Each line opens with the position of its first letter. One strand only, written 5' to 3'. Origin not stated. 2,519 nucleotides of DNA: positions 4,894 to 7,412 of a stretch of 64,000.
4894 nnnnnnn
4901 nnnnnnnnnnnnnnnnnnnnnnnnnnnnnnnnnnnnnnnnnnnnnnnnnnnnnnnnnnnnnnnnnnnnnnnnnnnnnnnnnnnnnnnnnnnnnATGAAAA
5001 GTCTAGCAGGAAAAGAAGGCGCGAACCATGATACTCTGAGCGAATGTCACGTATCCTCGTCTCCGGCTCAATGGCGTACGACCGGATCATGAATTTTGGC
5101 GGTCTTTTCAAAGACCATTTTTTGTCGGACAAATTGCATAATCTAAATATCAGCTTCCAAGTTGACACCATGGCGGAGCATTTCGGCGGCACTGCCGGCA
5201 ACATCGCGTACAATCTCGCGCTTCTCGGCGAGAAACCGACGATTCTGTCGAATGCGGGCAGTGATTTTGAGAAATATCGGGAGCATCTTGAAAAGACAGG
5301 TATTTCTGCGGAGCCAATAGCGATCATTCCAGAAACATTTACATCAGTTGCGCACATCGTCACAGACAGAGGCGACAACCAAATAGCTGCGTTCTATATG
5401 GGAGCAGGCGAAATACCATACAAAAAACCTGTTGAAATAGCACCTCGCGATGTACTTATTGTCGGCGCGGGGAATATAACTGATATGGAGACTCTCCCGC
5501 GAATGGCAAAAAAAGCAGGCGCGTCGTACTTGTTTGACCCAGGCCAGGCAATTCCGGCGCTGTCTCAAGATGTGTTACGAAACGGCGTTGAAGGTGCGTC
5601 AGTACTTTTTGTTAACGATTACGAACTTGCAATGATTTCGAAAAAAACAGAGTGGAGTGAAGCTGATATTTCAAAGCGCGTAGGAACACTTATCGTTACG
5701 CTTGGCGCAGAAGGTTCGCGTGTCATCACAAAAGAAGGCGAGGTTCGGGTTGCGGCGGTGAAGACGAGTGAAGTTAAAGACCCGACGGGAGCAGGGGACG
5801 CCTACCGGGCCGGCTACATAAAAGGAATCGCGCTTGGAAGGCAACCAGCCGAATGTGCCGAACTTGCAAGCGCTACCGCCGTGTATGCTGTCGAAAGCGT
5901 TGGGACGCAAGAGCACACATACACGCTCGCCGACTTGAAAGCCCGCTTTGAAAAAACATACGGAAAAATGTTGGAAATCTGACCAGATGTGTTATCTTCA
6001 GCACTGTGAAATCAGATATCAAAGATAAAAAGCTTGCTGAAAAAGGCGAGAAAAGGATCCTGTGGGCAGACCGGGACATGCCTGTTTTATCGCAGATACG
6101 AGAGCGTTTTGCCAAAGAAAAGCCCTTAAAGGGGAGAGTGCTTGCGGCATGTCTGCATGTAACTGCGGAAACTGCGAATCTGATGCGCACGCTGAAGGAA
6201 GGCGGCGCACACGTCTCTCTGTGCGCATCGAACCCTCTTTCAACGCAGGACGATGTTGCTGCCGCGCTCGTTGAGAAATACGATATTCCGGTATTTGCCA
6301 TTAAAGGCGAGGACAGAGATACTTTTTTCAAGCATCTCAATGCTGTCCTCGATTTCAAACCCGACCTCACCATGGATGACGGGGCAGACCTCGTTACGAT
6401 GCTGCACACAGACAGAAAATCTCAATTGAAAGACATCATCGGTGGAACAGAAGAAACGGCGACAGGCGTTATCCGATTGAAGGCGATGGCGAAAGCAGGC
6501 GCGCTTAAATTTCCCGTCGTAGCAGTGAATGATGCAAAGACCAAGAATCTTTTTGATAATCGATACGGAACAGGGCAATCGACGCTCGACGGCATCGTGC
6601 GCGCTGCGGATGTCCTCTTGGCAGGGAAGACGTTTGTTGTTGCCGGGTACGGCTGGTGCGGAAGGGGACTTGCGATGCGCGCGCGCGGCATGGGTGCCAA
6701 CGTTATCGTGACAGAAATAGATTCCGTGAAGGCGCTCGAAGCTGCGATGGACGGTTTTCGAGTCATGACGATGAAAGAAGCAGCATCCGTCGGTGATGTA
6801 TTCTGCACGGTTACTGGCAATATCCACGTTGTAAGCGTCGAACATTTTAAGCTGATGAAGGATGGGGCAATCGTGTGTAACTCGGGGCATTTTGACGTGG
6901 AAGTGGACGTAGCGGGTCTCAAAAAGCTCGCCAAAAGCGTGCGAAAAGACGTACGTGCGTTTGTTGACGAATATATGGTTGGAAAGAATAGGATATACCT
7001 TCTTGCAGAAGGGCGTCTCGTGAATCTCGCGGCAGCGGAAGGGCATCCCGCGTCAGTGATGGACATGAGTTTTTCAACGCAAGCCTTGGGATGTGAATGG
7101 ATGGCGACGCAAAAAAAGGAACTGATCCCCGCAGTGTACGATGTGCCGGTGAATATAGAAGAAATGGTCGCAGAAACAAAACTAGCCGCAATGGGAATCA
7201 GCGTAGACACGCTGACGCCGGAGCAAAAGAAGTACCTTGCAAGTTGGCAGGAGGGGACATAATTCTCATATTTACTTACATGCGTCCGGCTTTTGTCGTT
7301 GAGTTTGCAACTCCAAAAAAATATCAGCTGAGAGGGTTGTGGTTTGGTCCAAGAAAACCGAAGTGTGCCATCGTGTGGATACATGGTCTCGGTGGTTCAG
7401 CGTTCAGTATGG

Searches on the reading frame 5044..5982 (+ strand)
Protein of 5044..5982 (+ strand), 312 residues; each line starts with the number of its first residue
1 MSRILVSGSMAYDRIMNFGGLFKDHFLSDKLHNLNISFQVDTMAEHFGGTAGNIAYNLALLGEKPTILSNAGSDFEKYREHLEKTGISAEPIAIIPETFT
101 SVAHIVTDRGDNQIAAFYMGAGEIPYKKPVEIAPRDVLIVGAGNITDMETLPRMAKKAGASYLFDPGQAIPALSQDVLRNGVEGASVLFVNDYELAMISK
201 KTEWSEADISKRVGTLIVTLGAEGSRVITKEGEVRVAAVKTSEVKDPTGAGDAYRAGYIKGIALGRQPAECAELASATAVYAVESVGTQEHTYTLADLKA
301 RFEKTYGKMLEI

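Call 12: search_protein_families(library=pfam, proteins=[window:5044-5982:+], max_evalue=0.001)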
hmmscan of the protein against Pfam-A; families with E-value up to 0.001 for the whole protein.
window:5044-5982:+ (312 aa): 1 family
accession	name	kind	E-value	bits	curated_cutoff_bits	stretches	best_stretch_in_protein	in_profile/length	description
PF00294.29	PfkB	-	5.4e-45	154.4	25.8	1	31-290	21-297/302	pfkB family carbohydrate kinase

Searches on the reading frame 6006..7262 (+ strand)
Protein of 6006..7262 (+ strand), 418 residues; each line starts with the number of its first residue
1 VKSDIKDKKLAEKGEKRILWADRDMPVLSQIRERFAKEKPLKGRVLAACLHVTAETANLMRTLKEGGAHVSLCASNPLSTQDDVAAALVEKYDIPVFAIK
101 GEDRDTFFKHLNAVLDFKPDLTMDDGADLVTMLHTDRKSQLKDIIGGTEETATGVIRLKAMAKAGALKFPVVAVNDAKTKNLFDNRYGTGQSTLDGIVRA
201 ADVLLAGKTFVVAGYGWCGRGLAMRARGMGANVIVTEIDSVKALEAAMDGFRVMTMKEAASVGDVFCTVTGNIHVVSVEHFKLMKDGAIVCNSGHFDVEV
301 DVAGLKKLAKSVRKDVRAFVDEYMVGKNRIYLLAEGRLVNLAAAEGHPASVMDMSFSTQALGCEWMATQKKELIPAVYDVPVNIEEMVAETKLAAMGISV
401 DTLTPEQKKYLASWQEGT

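Call 12: search_protein_families(library=pfam, proteins=[window:6006-7262:+], max_evalue=0.001)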
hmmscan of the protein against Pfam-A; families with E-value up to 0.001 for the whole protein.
window:6006-7262:+ (418 aa): 4 families
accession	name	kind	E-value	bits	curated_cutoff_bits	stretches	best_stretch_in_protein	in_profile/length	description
PF05221.23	AdoHcyase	-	6.2e-60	203.3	25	2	4-138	3-141/299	S-adenosyl-L-homocysteine hydrolase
PF00670.27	AdoHcyase_NAD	-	5.2e-53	179.9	27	1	185-345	1-161/162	S-adenosyl-L-homocysteine hydrolase, NAD binding domain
PF02826.25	2-Hacid_dh_C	-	9.7e-10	38.5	25.1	1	205-295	34-128/178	D-isomer specific 2-hydroxyacid dehydrogenase, NAD binding domain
PF07991.19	KARI_N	-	3.6e-07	30.3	20.6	1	205-299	2-100/165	Acetohydroxy acid isomeroreductase, NADPH-binding domain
